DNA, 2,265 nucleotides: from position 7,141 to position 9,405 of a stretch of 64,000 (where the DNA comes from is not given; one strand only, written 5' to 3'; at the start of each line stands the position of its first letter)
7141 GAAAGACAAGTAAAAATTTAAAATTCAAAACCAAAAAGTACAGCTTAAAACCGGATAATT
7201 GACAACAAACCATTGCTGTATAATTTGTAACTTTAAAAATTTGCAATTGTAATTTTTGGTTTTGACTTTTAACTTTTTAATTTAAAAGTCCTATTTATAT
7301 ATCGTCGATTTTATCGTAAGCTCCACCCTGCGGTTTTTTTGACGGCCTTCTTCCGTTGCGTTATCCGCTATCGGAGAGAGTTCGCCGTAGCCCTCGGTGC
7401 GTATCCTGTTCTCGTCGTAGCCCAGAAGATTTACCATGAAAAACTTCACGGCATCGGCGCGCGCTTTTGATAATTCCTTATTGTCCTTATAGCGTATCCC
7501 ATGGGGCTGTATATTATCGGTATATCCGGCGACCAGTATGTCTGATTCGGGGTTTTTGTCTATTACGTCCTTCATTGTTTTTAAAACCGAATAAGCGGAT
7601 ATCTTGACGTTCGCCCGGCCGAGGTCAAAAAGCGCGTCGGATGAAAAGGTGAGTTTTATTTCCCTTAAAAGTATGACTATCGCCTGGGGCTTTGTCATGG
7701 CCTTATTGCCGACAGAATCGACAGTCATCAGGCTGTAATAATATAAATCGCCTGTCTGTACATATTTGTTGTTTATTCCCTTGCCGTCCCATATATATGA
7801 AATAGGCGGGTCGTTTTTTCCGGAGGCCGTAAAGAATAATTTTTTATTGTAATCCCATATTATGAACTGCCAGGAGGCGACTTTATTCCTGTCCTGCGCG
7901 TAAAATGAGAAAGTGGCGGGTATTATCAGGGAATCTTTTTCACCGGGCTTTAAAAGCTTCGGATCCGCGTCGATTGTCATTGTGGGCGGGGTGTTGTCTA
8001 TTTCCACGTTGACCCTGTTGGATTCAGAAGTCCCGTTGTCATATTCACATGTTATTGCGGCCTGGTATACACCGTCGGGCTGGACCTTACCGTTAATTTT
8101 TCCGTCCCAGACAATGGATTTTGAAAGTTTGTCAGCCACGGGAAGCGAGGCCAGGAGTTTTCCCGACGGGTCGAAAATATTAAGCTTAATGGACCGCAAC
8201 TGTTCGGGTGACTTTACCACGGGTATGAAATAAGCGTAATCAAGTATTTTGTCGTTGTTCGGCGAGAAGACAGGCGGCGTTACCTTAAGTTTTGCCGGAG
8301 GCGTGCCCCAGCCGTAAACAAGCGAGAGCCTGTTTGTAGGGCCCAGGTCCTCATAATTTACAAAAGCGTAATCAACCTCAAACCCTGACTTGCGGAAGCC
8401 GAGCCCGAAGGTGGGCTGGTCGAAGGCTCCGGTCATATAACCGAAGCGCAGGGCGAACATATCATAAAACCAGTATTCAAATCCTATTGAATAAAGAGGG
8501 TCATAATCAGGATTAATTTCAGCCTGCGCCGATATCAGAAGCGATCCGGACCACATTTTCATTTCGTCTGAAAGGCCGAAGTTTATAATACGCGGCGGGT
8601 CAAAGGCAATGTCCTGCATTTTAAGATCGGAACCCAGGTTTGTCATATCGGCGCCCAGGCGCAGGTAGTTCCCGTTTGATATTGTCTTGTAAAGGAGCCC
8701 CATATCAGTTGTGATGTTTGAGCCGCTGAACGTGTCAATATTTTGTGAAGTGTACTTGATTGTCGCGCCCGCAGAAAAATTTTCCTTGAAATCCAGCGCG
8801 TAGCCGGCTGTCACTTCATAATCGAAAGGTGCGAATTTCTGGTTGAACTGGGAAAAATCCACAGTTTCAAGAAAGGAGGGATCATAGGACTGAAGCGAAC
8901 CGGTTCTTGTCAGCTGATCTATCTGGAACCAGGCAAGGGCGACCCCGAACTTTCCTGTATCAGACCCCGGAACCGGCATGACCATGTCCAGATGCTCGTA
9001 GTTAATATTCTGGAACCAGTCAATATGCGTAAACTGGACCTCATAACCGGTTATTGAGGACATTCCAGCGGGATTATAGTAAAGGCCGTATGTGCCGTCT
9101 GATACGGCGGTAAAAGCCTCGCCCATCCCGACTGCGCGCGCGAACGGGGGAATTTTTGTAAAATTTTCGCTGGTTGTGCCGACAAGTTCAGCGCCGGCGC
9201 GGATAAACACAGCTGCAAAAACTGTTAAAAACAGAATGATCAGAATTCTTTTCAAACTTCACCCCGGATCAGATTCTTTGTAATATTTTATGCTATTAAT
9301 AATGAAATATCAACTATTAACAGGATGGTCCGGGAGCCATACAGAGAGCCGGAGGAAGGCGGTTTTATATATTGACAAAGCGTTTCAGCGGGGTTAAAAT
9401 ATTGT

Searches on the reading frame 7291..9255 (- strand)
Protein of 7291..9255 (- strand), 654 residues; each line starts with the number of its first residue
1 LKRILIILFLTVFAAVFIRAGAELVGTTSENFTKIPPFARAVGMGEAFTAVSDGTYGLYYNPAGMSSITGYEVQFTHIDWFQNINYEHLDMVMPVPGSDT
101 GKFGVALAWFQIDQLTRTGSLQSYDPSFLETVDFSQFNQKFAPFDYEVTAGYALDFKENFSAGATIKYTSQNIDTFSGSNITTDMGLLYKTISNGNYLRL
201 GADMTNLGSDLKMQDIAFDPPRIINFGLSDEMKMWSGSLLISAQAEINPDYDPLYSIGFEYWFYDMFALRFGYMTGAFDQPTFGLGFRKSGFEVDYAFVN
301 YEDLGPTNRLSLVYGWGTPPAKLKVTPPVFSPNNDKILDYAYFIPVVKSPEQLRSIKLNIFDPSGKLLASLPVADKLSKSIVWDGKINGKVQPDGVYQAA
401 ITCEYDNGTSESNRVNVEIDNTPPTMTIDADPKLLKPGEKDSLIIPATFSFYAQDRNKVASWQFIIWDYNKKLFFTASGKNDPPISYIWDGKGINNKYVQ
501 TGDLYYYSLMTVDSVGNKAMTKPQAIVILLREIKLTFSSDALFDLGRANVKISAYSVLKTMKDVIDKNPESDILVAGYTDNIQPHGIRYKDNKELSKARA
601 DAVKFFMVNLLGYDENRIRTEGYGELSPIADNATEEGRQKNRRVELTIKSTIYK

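Call 3: search_protein_families(library=pfam, proteins=[window:7291-9255:-], max_evalue=1)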
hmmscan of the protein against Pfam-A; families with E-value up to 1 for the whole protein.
window:7291-9255:- (654 aa): 6 families
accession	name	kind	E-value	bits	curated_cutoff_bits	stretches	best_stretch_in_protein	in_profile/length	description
PF00691.25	OmpA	-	1.1e-16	61.5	27.2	1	542-642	1-98/98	OmpA family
PF13585.12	CHU_C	-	2.5e-05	24.7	27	1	327-408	4-77/86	CHU_C Type IX secretion signal domain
PF13860.13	FlgD_ig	-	0.00018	21.9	27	1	350-402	19-74/79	FlgD Ig-like domain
PF03687.19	UPF0164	-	0.0066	15.7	21.4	1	39-189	50-196/325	Uncharacterised protein family (UPF0164)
PF13750.12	Big_3_3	-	0.0094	16.1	27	1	389-429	9-51/157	Bacterial Ig-like domain (group 3)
PF13505.12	OMP_b-brl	-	0.45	11.1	28.7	0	132-298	33-175/175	Outer membrane protein beta-barrel domain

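Call 4: search_protein_families(library=ncbifam, proteins=[window:7291-9255:-], max_evalue=1)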
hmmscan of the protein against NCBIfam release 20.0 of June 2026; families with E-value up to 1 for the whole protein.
window:7291-9255:- (654 aa): 45 families (the best 25 are shown)
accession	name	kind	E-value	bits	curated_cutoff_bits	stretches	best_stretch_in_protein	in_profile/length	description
NF033709.1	PorV_fam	subfamily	1e-40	140.3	90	1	27-314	1-324/326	PorV/PorQ family protein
NF053611.1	YiaD_Gzip_OmpA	equivalog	1.8e-28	99.6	175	1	532-648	95-206/206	YiaD family glycine zipper/OmpA-like lipoprotein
TIGR03350.1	type_VI_ompA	equivalog_domain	6.2e-27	94.2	139.8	1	532-648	23-137/137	type VI secretion system protein TssL, long form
NF006541.1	PRK09038.1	equivalog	2.4e-24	86.3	283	1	532-651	134-251/253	flagellar motor protein MotD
NF045787.1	OmpABordt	equivalog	9.3e-23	80.9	200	1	529-648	78-189/194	outer membrane protein OmpA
NF053613.1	OMP_toxin_LptF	equivalog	1.3e-22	80.8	400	1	536-649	139-246/256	lipotoxin F family OmpA-related lipoprotein LptF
NF005831.1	PRK07734.1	equivalog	1.9e-22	80.3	301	1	533-648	133-248/250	flagellar motor protein MotB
NF005444.0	PRK07033.1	equivalog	1.1e-21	77.3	520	1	536-648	311-421/438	DotU family type VI secretion system protein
NF006508.0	PRK08944.1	subfamily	9.2e-21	74.4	259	1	538-650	178-289/304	MotB family protein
NF006542.0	PRK09039.1-1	equivalog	9.7e-20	71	388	1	535-648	503-624/627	peptidoglycan -binding protein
NF005999.0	PRK08126.1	subfamily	1.8e-19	69.8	571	1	534-648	318-430/432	hypothetical protein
NF005382.1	PRK06925.1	equivalog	7.4e-19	68.9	264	1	534-649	110-224/225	flagellar motor protein MotS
NF053612.1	anchor_PA1041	equivalog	2.5e-17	63.6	250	1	533-649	125-236/236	PA1041 family peptidoglycan-binding anchor lipoprotein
NF033711.1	T9SS_PorQ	equivalog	4.6e-17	62.1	220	1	7-231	4-212/335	type IX secretion system protein PorQ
NF052325.1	PorVQ2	equivalog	2.8e-16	59.4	325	2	16-178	13-172/354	putative type IX sorting system protein PorV2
NF033710.1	T9SS_OM_PorV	equivalog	4.3e-15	55.8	250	2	14-215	10-212/367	type IX secretion system outer membrane channel protein PorV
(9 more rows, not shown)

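Call 29: find_homologous_proteins(query=window:7291-9255:-)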
Query window:7291-9255:- (654 aa): 157 proteins with E <= 0.001 among 8000 candidates; the best 120 are listed.
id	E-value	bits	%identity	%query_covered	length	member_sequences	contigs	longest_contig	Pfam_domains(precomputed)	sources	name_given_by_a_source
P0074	0.0e+0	1497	100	100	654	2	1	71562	PF00691.26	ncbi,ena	-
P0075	0.0e+0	1313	86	99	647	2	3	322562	PF00691.26,PF03687.21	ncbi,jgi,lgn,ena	jgi:outer membrane protein OmpA-like peptidoglycan-associated protein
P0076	0.0e+0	1213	80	97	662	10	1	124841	PF00691.26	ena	-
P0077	0.0e+0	1070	70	100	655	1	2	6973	PF00691.26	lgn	-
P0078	0.0e+0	1066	71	97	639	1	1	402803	PF00691.26,PF13585.13,PF13860.13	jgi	jgi:outer membrane protein OmpA-like peptidoglycan-associated protein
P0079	0.0e+0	1057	68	100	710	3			PF00691.26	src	-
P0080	0.0e+0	1054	71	96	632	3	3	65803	PF00691.26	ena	-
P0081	0.0e+0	1052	69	98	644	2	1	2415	PF00691.26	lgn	-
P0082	0.0e+0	1046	68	100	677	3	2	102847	PF00691.26,PF03687.21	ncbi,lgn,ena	-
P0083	0.0e+0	1040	67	99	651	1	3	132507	PF00691.26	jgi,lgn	jgi:outer membrane protein OmpA-like peptidoglycan-associated protein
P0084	0.0e+0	1029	67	100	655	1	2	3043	PF00691.26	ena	-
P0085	0.0e+0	1014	66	100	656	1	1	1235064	PF00691.26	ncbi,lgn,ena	-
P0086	7.2e-296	1001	65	99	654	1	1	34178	PF00691.26,PF03687.21,PF13585.13,PF13860.13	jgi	jgi:flagellar motor protein MotB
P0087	3.7e-284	962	63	100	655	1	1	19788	PF00691.26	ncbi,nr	ncbi:MAG: PorV/PorQ family protein [Spirochaetia bacterium]|nr:PorV/PorQ family protein [Spirochaeti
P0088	2.1e-268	910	60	97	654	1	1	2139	PF00691.26,PF13585.13,PF13860.13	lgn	-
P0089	3.8e-268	910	61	100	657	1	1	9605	PF00691.26,PF13585.13,PF13860.13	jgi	jgi:outer membrane protein OmpA-like peptidoglycan-associated protein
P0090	3.6e-266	903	60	100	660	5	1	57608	PF00691.26,PF13860.13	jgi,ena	-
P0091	1.2e-264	898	61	100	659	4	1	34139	PF00691.26,PF13860.13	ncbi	-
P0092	2.2e-264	897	60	100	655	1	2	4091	PF00691.26,PF13585.13,PF13860.13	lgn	-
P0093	4.1e-264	896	60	100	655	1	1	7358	PF00691.26,PF13860.13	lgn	-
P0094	1.3e-261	888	58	100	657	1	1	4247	PF00691.26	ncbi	-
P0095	3.6e-260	883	59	100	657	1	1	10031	PF00691.26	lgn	-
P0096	1.1e-259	882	60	100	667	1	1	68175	PF00691.26,PF13860.13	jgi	jgi:chemotaxis protein MotB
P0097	1.2e-259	881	58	100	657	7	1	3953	PF00691.26,PF13860.13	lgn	-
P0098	3.7e-259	880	59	98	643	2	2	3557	PF00691.26,PF13585.13,PF19572.6,PF13860.13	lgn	-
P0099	3.5e-258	877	58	100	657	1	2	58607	PF00691.26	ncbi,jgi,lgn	-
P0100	1.4e-257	875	59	97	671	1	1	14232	PF00691.26,PF13585.13,PF13860.13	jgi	jgi:outer membrane protein OmpA-like peptidoglycan-associated protein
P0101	1.5e-256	871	58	100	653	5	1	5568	PF00691.26,PF13585.13,PF13860.13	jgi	-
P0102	6.6e-255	866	58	100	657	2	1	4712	PF00691.26,PF13585.13,PF19572.6,PF13860.13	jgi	jgi:outer membrane protein OmpA-like peptidoglycan-associated protein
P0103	2.8e-253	860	57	100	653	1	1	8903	PF00691.26,PF13585.13,PF19572.6,PF13860.13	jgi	jgi:outer membrane protein OmpA-like peptidoglycan-associated protein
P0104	7.8e-253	859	58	100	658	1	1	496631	PF00691.26,PF13860.13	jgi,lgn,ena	-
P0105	4.5e-252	856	58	100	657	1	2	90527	PF00691.26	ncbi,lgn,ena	-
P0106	3.9e-251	853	58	99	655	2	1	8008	PF00691.26,PF13860.13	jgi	-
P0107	2.0e-249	848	57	100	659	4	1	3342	PF00691.26,PF03687.21,PF13860.13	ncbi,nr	ncbi:MAG TPA: PorV/PorQ family protein [bacterium]|nr:PorV/PorQ family protein [bacterium]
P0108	8.4e-249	846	57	98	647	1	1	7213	PF00691.26,PF19572.6,PF13860.13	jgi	jgi:outer membrane protein OmpA-like peptidoglycan-associated protein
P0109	2.4e-247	841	57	100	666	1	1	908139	PF00691.26,PF13585.13,PF13860.13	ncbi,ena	-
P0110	6.4e-247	839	58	97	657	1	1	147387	PF00691.26,PF13585.13,PF13860.13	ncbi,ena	-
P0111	1.0e-246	839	55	99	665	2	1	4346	PF00691.26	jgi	-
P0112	6.2e-246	836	57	99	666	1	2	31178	PF00691.26,PF13585.13,PF13860.13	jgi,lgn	jgi:flagellar motor protein MotB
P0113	1.8e-245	835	57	100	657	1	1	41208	PF00691.26,PF13860.13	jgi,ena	-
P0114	7.2e-245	833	57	100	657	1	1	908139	PF00691.26,PF13860.13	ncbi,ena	-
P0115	2.7e-244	831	57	98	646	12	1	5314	PF00691.26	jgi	jgi:flagellar motor protein MotB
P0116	1.2e-241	822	58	96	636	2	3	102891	PF00691.26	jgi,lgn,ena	jgi:flagellar motor protein MotB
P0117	1.8e-241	821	57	98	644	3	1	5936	PF00691.26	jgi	-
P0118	7.8e-240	816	57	93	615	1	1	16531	PF00691.26,PF13860.13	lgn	-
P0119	1.4e-238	812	55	100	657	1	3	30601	PF00691.26,PF03687.21,PF13585.13,PF13860.13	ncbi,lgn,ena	-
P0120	4.8e-237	807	55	100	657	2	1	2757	PF00691.26,PF13585.13,PF13860.13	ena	-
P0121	7.0e-237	806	54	100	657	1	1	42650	PF00691.26,PF03687.21,PF13585.13,PF13860.13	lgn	-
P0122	7.8e-237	806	56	99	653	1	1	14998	PF00691.26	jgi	jgi:flagellar motor protein MotB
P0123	2.0e-233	795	53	97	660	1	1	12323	PF00691.26,PF03687.21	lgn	-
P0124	2.2e-232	791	55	100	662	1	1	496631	PF00691.26,PF13860.13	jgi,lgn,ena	-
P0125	1.1e-230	786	54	97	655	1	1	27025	PF00691.26,PF13860.13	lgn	-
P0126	1.6e-226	772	53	99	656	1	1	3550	PF00691.26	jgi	jgi:outer membrane protein OmpA-like peptidoglycan-associated protein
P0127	5.0e-224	764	72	69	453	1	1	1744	PF00691.26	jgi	jgi:flagellar motor protein MotB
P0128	5.9e-224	764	54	97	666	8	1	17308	PF00691.26,PF13585.13,PF13860.13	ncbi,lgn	-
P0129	3.0e-191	655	48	100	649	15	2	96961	PF00691.26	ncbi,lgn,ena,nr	ncbi:MAG TPA: PorV/PorQ family protein [Candidatus Goldiibacteriota bacterium]|nr:PorV/PorQ family p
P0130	1.2e-189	650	46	100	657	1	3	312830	PF00691.26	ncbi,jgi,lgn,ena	jgi:flagellar motor protein MotB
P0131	4.5e-188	645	45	100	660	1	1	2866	PF00691.26,PF13860.13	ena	-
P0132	2.1e-185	636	45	100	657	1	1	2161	PF00691.26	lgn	-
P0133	1.8e-179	617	61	68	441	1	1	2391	PF00691.26,PF13585.13,PF13860.13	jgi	-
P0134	2.4e-176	606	46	100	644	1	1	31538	PF00691.26,PF13860.13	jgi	jgi:outer membrane protein OmpA-like peptidoglycan-associated protein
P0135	4.9e-176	605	44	100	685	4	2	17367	PF00691.26,PF13860.13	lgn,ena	-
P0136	2.2e-172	593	50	83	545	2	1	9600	PF00691.26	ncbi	ncbi:MAG: OmpA family protein, partial [bacterium]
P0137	8.3e-165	568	44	100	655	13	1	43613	PF00691.26,PF13860.13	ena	-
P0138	1.4e-162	561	60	62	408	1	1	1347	PF00691.26,PF13585.13,PF13860.13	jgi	jgi:outer membrane protein OmpA-like peptidoglycan-associated protein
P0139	1.3e-157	544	41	100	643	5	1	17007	PF00691.26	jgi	jgi:outer membrane protein OmpA-like peptidoglycan-associated protein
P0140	2.0e-154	534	39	100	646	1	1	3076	PF00691.26,PF13585.13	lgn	-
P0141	7.1e-150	519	39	100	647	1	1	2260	PF00691.26,PF13860.13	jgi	jgi:outer membrane protein OmpA-like peptidoglycan-associated protein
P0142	4.9e-149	516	40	100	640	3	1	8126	PF00691.26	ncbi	-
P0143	4.2e-148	513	58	59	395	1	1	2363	PF00691.26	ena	-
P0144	1.7e-134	468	38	100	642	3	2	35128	PF00691.26,PF13585.13,PF13860.13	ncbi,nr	ncbi:MAG: OmpA family protein [Candidatus Goldbacteria bacterium]|nr:OmpA family protein [Candidatus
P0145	3.4e-134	467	39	95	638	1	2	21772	PF00691.26,PF13860.13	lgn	-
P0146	7.4e-123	430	51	57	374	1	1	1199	PF00691.26,PF13860.13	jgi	jgi:flagellar motor protein MotB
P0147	5.6e-110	387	36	96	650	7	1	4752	PF00691.26,PF13860.13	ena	-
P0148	3.4e-108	381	37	96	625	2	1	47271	PF00691.26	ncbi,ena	-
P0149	2.2e-106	375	35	100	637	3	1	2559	PF00691.26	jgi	jgi:chemotaxis protein MotB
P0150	4.3e-106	374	35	96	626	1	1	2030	PF00691.26,PF03687.21,PF13860.13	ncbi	ncbi:MAG: PorV/PorQ family protein, partial [bacterium]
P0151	5.5e-65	238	30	99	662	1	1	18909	PF00691.26,PF03687.21,PF13585.13,PF13860.13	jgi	jgi:outer membrane protein OmpA-like peptidoglycan-associated protein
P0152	7.2e-64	235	29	99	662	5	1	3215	PF00691.26,PF03687.21,PF13585.13,PF13860.13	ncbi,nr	ncbi:PorV/PorQ family protein [bacterium]|nr:PorV/PorQ family protein [bacterium]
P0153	3.7e-58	216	29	95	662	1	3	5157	PF00691.26,PF03687.21,PF13585.13,PF13860.13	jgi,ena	-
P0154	4.0e-58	216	30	98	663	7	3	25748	PF00691.26,PF03687.21,PF13585.13,PF13860.13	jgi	-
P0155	8.6e-58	215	29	99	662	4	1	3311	PF00691.26,PF03687.21,PF13585.13,PF13860.13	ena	-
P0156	1.0e-57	214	29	99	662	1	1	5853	PF00691.26,PF03687.21,PF13585.13,PF13860.13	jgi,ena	-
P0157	2.4e-57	213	29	99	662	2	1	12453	PF00691.26,PF03687.21,PF13585.13,PF13860.13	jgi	-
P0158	2.7e-57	213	29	99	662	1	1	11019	PF00691.26,PF03687.21,PF13585.13,PF13860.13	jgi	-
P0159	4.1e-52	196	28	54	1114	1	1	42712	PF00691.26,PF13585.13,PF13750.13,PF13860.13,PF19077.7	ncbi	-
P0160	1.6e-46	177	29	50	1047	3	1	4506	PF00691.26,PF13585.13,PF13750.13,PF10029.16,PF13860.13,PF19077.7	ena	-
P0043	9.5e-42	162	27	49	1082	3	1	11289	PF00691.26,PF13585.13,PF13750.13,PF13860.13,PF19077.7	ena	-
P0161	1.9e-40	157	26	49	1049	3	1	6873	PF00691.26,PF13585.13,PF13750.13,PF13860.13,PF19077.7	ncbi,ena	-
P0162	5.0e-39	153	24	44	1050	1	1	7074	PF00691.26,PF13585.13,PF13860.13,PF19077.7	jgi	jgi:flagellar hook assembly protein FlgD/outer membrane protein OmpA-like peptidoglycan-associated p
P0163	2.7e-38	150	30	49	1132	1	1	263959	PF00691.26,PF13585.13,PF13750.13,PF13860.13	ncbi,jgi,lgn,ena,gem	-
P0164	2.2e-37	147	23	49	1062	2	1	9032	PF00691.26,PF13585.13,PF13860.13,PF19077.7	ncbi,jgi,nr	ncbi:MAG: OmpA family protein [Spirochaetaceae bacterium]|jgi:flagellar hook assembly protein FlgD/o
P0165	3.3e-37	147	24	44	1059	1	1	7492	PF00691.26,PF13585.13,PF13860.13,PF12245.15,PF19077.7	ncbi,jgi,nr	ncbi:MAG: OmpA family protein [Spirochaetaceae bacterium]|jgi:flagellar hook assembly protein FlgD/o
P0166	5.6e-35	139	26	49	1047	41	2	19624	PF00691.26,PF15418.13,PF13585.13,PF13860.13,PF19077.7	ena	-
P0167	2.8e-34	137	24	50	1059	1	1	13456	PF00691.26,PF15418.13,PF13585.13,PF13750.13,PF13860.13,PF12245.15,PF19077.7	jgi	jgi:flagellar hook assembly protein FlgD/outer membrane protein OmpA-like peptidoglycan-associated p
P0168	1.1e-33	135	24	44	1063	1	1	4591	PF00691.26,PF13585.13,PF13860.13,PF19077.7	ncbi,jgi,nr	ncbi:MAG: OmpA family protein [Spirochaetaceae bacterium]|jgi:outer membrane protein OmpA-like pepti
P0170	2.5e-33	134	25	49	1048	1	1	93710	PF00691.26,PF15418.13,PF13585.13,PF13750.13,PF13860.13,PF19077.7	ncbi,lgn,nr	ncbi:MAG: OmpA family protein [Treponema sp.]|nr:OmpA family protein [Candidatus Treponema equifaeca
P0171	1.2e-32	132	25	49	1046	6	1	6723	PF00691.26,PF15418.13,PF13585.13,PF13750.13,PF13860.13,PF19077.7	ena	-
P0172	2.0e-32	131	24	49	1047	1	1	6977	PF00691.26,PF15418.13,PF13585.13,PF13750.13,PF13860.13,PF19077.7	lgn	-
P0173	2.1e-32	131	23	42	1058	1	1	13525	PF00691.26,PF13585.13,PF13860.13,PF19077.7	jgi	jgi:flagellar hook assembly protein FlgD/outer membrane protein OmpA-like peptidoglycan-associated p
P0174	2.6e-32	130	25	49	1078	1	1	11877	PF00691.26,PF13585.13,PF13860.13,PF19077.7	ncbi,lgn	-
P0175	2.9e-32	130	25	41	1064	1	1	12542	PF00691.26,PF15418.13,PF13585.13,PF13860.13,PF12245.15,PF19077.7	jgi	jgi:flagellar hook assembly protein FlgD/outer membrane protein OmpA-like peptidoglycan-associated p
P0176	9.8e-32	128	26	49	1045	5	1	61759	PF00691.26,PF13585.13,PF13750.13,PF10029.16,PF13860.13,PF19077.7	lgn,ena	-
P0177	1.0e-30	125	24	42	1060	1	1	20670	PF00691.26,PF13585.13,PF13860.13,PF12245.15,PF19077.7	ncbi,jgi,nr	ncbi:MAG: OmpA family protein [Spirochaetaceae bacterium]|jgi:outer membrane protein OmpA-like pepti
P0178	3.3e-30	123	28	50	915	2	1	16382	PF00691.26,PF13585.13,PF13860.13,PF12245.15,PF19077.7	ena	-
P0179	8.2e-30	122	25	50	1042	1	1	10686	PF00691.26,PF13585.13,PF13750.13,PF10029.16,PF13860.13,PF19077.7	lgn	-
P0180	1.2e-29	122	24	49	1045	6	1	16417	PF00691.26,PF13585.13,PF13860.13,PF19077.7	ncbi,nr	ncbi:MAG: OmpA family protein [Treponema sp.]|nr:OmpA family protein [Treponema sp.]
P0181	1.6e-29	121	24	49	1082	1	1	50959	PF00691.26,PF13585.13,PF13750.13,PF10029.16,PF13860.13,PF19077.7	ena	-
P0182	7.7e-29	119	28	49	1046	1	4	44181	PF00691.26,PF15418.13,PF13585.13,PF13860.13,PF19077.7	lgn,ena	-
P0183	9.7e-29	119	24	49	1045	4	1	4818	PF00691.26,PF15418.13,PF13585.13,PF13860.13,PF19077.7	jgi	-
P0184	1.2e-28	118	29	49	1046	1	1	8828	PF00691.26,PF15418.13,PF13585.13,PF13860.13,PF19077.7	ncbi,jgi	jgi:outer membrane protein OmpA-like peptidoglycan-associated protein/flagellar hook assembly protei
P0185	1.6e-28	118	27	49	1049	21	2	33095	PF00691.26,PF15418.13,PF13585.13,PF13750.13,PF13860.13,PF19077.7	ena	-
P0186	1.8e-28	118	29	49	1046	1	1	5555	PF00691.26,PF15418.13,PF13585.13,PF13860.13,PF19077.7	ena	-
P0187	2.5e-28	117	24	42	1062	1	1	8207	PF00691.26,PF13585.13,PF13860.13,PF12245.15,PF19077.7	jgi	jgi:flagellar hook assembly protein FlgD/outer membrane protein OmpA-like peptidoglycan-associated p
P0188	3.5e-27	113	28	49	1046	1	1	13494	PF00691.26,PF15418.13,PF13585.13,PF13860.13,PF19077.7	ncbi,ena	-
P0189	8.5e-27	112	25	50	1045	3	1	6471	PF00691.26,PF15418.13,PF13585.13,PF13750.13,PF10029.16,PF13860.13,PF19077.7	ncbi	-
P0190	1.0e-26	112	28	32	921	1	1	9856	PF15418.13,PF13585.13,PF13860.13,PF19077.7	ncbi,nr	ncbi:MAG: flagellar motor protein MotB, partial [Spirochaetaceae bacterium]|nr:flagellar motor prote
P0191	1.4e-26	111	29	49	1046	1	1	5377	PF00691.26,PF15418.13,PF13585.13,PF13860.13,PF19077.7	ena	-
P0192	2.1e-26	111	28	49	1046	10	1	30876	PF00691.26,PF15418.13,PF13585.13,PF13860.13,PF19077.7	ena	-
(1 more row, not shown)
